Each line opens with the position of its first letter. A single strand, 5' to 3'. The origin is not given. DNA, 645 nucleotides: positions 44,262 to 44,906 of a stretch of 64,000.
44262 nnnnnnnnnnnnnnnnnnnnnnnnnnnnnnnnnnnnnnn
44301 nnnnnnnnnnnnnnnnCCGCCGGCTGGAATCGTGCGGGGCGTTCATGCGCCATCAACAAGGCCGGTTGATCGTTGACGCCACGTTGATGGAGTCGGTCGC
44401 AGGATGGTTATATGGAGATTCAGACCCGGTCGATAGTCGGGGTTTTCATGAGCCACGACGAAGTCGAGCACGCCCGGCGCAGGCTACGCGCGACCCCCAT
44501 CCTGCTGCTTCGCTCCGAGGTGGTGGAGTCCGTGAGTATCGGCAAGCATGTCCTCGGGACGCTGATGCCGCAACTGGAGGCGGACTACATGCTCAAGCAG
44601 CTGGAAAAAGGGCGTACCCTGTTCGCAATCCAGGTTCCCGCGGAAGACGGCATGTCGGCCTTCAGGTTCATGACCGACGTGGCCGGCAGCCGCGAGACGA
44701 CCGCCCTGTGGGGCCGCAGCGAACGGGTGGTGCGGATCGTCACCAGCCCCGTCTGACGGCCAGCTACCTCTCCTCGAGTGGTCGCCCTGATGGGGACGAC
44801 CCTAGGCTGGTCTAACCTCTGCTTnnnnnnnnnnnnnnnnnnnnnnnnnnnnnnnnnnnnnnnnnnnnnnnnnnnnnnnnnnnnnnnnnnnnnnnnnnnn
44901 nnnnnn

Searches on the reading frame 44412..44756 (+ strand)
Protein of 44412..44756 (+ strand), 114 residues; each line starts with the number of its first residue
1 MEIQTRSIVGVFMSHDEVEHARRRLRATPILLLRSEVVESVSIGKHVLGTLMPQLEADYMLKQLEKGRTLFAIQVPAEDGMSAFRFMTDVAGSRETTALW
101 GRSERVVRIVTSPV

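Call 3: search_protein_families(library=pfam, proteins=[window:44412-44756:+], max_evalue=0.01)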
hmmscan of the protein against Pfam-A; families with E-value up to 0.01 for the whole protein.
window:44412-44756:+ (114 aa): 0 families

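Call 17: search_protein_families(library=ncbifam, proteins=[window:44412-44756:+], max_evalue=0.001)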
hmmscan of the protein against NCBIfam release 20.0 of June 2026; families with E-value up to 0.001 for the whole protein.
window:44412-44756:+ (114 aa): 0 families
